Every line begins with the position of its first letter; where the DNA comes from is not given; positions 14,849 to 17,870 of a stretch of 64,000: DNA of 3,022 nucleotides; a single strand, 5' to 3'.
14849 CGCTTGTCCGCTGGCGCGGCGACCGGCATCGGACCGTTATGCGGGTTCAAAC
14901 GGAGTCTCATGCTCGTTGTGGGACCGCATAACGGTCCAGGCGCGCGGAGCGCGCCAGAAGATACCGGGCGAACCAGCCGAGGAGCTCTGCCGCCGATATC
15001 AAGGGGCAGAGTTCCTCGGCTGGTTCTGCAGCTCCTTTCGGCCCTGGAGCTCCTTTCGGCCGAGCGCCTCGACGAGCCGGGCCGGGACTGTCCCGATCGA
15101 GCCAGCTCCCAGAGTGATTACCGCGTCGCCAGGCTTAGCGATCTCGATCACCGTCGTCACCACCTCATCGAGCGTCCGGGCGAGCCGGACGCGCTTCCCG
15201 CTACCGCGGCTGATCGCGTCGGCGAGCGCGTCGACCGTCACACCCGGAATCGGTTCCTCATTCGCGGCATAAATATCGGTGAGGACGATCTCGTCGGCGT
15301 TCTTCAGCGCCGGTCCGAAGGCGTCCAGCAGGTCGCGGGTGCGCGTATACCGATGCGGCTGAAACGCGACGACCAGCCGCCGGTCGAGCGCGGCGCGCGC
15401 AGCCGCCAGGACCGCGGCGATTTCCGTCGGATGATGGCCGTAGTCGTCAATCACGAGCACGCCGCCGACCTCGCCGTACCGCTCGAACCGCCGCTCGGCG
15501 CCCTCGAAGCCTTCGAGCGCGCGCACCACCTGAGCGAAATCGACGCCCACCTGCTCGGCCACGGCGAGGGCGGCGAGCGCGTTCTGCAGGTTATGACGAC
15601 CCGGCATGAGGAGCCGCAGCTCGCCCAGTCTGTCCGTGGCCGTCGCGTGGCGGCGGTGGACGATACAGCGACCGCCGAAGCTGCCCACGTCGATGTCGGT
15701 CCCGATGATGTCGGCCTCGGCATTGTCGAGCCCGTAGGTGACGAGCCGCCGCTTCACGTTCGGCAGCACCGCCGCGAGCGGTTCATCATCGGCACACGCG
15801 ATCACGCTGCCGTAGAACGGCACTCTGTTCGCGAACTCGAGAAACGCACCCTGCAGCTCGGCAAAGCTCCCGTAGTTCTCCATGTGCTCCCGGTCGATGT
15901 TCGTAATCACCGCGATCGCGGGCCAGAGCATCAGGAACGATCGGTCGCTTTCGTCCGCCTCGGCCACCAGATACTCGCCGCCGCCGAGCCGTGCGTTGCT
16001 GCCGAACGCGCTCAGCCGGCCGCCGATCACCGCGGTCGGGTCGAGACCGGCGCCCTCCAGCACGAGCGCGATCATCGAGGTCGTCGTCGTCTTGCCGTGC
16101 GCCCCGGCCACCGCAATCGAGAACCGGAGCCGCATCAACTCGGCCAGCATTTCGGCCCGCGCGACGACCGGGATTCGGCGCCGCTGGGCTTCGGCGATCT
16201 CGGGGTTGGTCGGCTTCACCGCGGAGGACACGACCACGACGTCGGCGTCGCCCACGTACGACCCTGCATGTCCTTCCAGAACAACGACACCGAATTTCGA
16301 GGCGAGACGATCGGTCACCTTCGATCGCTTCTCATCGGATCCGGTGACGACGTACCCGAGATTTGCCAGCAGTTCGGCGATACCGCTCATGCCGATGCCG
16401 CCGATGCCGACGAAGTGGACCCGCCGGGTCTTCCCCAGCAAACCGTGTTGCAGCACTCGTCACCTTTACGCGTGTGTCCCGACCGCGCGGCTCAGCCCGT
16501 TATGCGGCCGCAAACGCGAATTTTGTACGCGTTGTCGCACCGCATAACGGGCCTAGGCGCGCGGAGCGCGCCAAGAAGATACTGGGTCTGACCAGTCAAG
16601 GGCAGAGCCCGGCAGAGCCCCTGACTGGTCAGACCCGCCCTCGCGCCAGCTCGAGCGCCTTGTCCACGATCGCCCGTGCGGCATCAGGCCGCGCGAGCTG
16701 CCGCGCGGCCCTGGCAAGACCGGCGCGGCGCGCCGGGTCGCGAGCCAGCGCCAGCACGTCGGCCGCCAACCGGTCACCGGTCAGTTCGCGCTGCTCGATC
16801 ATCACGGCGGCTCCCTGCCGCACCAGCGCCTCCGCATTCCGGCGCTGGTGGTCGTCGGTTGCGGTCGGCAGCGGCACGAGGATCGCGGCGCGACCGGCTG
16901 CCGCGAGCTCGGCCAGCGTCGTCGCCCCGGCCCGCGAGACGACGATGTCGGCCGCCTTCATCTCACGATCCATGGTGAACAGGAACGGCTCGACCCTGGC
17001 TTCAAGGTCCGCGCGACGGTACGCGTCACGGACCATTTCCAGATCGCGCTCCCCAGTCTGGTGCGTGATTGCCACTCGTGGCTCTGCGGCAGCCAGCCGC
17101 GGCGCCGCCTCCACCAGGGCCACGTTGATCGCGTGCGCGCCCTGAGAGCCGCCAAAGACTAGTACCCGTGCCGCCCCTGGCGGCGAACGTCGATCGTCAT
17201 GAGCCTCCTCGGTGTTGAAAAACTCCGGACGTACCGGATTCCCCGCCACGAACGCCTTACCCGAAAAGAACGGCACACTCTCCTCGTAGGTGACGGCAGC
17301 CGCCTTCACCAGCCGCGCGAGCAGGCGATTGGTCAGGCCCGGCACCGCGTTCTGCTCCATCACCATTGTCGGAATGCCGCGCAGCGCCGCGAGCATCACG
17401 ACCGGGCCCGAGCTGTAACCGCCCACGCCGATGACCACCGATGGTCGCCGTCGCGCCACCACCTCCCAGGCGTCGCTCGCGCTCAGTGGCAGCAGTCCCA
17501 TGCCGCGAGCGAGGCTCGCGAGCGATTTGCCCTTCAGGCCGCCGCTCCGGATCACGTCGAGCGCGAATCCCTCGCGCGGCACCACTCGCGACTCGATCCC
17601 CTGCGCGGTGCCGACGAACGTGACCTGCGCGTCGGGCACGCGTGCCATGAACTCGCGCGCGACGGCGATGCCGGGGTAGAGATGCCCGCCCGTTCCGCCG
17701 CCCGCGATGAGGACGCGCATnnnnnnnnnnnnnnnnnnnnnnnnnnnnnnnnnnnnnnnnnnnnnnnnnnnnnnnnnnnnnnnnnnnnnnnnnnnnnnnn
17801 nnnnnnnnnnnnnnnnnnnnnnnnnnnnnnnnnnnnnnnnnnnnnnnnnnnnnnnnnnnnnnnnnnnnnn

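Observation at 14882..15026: Dispersed three-hairpin A-B-C mosaic element (4 copies in 64 kb) that remodels gene ends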

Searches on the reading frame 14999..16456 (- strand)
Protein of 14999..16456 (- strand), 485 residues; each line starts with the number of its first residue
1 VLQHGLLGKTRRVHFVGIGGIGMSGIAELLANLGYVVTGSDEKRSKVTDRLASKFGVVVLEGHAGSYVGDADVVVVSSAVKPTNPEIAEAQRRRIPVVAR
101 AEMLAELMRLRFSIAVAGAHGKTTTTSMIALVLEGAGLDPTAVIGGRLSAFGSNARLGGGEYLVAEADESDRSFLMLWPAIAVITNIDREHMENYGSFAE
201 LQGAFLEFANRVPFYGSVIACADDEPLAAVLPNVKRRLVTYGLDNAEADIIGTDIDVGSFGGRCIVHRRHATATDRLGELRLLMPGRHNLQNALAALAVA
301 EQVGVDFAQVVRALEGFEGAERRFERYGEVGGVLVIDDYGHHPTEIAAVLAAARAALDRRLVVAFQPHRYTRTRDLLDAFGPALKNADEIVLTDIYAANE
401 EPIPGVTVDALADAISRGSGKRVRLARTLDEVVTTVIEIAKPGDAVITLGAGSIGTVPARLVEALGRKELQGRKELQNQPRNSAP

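Call 27: find_encoding_contigs(protein=window:14999-16456:-, flank=3000, max_places=4)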
Protein window:14999-16456:- (485 aa): no gene with exactly this product is on record in the collection.
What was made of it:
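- Tried and rejected: The exact window MurC sequence is not on record (call 27).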

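Call 28: find_homologous_proteins(query=window:14999-16456:-, max_evalue=1e-50)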
Query window:14999-16456:- (485 aa): 8000 proteins with E <= 1e-50 among 8000 candidates; the best 120 are listed.
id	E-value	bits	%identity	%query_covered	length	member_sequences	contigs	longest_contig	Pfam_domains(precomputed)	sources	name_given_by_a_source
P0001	1.7e-278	942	93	97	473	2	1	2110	PF02875.27,PF08245.19,PF01225.31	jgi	-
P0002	1.9e-278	942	93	97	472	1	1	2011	PF02875.27,PF08245.19,PF01225.31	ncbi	-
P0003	3.2e-275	931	91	97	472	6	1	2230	PF02875.27,PF08245.19,PF01225.31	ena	-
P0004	2.6e-272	922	90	97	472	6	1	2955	PF02875.27,PF08245.19,PF01225.31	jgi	jgi:UDP-N-acetylmuramate--alanine ligase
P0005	5.2e-265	898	86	100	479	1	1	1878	PF02875.27,PF08245.19,PF01225.31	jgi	jgi:UDP-N-acetylmuramate--alanine ligase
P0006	8.9e-259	877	87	97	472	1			PF02875.27,PF08245.19,PF01225.31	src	-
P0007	1.9e-240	817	79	96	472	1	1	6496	PF02875.27,PF08245.19,PF01225.31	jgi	jgi:UDP-N-acetylmuramate--alanine ligase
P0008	3.7e-240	816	79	97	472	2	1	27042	PF02875.27,PF08245.19,PF01225.31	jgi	jgi:UDP-N-acetylmuramate--alanine ligase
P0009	1.2e-239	814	79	96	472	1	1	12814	PF02875.27,PF08245.19,PF01225.31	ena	-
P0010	3.7e-239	813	79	97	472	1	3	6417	PF02875.27,PF08245.19,PF01225.31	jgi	jgi:UDP-N-acetylmuramate--alanine ligase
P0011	9.5e-239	811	78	96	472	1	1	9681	PF02875.27,PF08245.19,PF01225.31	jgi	jgi:UDP-N-acetylmuramate--alanine ligase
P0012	3.2e-238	809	78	97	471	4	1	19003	PF02875.27,PF08245.19,PF01225.31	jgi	jgi:UDP-N-acetylmuramate--alanine ligase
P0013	3.2e-237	806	79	96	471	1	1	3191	PF02875.27,PF08245.19,PF01225.31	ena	-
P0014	3.2e-237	806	79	96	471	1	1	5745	PF02875.27,PF08245.19,PF01225.31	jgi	jgi:UDP-N-acetylmuramate--alanine ligase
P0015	3.7e-237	806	78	96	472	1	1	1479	PF02875.27,PF08245.19,PF01225.31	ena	-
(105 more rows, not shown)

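Call 30: find_encoding_contigs(protein=P0004, flank=3000, max_places=3)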
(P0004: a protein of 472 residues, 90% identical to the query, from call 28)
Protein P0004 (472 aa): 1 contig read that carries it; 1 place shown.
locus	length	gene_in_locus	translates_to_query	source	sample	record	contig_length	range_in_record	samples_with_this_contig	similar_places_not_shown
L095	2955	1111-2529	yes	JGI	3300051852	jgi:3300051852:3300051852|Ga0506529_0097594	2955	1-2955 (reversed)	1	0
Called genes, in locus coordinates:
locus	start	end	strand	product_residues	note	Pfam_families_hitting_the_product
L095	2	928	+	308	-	?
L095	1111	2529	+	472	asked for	PF01225:Mur_ligase, PF08245:Mur_ligase_M, PF02875:Mur_ligase_C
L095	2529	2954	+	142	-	?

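Call 31: find_encoding_contigs(protein=P0005, flank=3000, max_places=3)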
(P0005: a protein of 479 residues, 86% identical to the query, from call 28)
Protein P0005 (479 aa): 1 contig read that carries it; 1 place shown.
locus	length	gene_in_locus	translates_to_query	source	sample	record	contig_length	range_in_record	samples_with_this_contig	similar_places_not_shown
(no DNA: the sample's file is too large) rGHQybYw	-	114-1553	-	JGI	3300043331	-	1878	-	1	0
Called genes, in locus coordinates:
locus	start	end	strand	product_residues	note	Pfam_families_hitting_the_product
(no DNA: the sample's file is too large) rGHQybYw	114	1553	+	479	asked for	PF01225:Mur_ligase, PF08245:Mur_ligase_M, PF02875:Mur_ligase_C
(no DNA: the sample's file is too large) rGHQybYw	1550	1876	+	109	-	?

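Call 32: find_encoding_contigs(protein=P0001, flank=3000, max_places=3)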
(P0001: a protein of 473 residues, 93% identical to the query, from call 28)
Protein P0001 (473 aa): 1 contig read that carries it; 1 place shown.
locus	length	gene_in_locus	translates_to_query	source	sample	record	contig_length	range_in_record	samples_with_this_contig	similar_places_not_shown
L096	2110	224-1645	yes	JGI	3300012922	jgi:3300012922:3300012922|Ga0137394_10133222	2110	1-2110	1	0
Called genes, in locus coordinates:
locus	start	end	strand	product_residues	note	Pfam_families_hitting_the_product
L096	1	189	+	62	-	?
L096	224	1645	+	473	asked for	PF01225:Mur_ligase, PF08245:Mur_ligase_M, PF02875:Mur_ligase_C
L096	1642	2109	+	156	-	?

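Call 48: find_encoding_contigs(protein=P0003, flank=3000, max_places=2)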
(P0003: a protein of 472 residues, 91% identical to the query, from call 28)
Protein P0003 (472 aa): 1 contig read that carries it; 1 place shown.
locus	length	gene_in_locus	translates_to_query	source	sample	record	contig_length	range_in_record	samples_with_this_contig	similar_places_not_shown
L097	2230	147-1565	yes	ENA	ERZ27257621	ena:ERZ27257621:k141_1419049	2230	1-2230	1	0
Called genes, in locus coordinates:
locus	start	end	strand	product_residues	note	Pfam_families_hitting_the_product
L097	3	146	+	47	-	?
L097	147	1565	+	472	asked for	PF01225:Mur_ligase, PF08245:Mur_ligase_M, PF02875:Mur_ligase_C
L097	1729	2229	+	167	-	?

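Call 49: find_encoding_contigs(protein=P0002, flank=3000, max_places=2)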
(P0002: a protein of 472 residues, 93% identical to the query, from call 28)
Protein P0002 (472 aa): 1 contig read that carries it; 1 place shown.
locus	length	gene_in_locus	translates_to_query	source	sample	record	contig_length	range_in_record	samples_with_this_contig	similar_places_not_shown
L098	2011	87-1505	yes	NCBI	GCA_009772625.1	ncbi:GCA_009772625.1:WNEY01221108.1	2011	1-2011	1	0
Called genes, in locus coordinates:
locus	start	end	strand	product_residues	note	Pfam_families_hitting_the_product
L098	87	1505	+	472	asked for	PF01225:Mur_ligase, PF08245:Mur_ligase_M, PF02875:Mur_ligase_C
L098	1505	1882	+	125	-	PF08478:POTRA_1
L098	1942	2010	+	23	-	?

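Call 50: find_encoding_contigs(protein=P0008, flank=10000, max_places=2)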
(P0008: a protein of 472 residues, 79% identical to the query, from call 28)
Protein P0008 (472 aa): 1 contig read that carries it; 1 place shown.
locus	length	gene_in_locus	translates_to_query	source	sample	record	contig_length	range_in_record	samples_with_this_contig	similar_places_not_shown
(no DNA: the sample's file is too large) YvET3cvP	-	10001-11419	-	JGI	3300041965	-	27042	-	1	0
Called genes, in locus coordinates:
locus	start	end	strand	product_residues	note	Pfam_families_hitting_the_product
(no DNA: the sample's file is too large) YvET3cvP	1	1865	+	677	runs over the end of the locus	PF03717:PBP_dimer, PF00905:Transpeptidase, PF03793:PASTA (weak)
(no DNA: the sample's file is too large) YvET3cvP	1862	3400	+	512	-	PF01225:Mur_ligase, PF08245:Mur_ligase_M, PF02875:Mur_ligase_C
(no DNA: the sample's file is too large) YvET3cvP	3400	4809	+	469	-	PF08245:Mur_ligase_M, PF02875:Mur_ligase_C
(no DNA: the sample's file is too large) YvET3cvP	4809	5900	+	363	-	PF10555:MraY_sig1 (weak), PF00953:Glycos_transf_4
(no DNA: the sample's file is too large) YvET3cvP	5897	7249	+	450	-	PF21799:MurD-like_N, PF08245:Mur_ligase_M, PF02875:Mur_ligase_C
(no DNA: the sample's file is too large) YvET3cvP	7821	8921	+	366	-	PF01098:FTSW_RODA_SPOVE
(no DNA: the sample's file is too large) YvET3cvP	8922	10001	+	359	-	PF03033:Glyco_transf_28, PF04101:Glyco_tran_28_C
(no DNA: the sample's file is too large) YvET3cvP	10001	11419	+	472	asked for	PF01225:Mur_ligase, PF08245:Mur_ligase_M, PF02875:Mur_ligase_C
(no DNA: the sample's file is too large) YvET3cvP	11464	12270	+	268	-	PF08478:POTRA_1, PF03799:FtsQ_DivIB_C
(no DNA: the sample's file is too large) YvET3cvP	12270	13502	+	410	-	PF11104:PilM_2 (faint), PF14450:FtsA (weak), PF02491:SHS2_FTSA, PF06277:EutA (weak), PF06723:MreB_Mbl, PF14450:FtsA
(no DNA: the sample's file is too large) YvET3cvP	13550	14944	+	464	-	PF00091:Tubulin, PF12327:FtsZ_C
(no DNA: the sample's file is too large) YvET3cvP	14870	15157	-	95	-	-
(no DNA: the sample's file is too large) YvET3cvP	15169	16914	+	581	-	PF19864:Radical_SAM_N2, PF04055:Radical_SAM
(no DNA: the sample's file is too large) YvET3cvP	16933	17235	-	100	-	-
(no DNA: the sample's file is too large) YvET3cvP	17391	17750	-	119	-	PF01648:ACPS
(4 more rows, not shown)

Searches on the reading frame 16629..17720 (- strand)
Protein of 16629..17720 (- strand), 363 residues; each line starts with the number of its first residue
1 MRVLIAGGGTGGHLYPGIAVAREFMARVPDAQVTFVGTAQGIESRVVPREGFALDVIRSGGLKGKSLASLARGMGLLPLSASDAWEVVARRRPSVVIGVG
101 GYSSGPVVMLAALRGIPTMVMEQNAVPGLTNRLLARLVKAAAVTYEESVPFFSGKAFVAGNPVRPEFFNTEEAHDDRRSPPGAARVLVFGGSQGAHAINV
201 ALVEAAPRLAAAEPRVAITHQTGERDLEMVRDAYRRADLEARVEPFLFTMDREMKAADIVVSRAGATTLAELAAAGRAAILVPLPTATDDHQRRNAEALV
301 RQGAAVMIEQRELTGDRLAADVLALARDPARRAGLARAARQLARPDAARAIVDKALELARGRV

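Call 47: search_protein_families(library=pfam, proteins=[window:16629-17720:-])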
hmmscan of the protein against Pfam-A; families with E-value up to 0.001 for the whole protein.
window:16629-17720:- (363 aa): 3 families
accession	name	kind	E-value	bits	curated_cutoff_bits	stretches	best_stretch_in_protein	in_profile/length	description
PF04101.22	Glyco_tran_28_C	-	3.8e-40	138.1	22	1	186-348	2-163/166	Glycosyltransferase family 28 C-terminal domain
PF03033.26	Glyco_transf_28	-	1.7e-29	103.1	26.2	1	3-142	1-138/139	Glycosyltransferase family 28 N-terminal domain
PF06722.18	EryCIII-like_C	-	0.00034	21.1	31.7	0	254-348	45-136/145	Erythromycin biosynthesis protein CIII-like, C-terminal domain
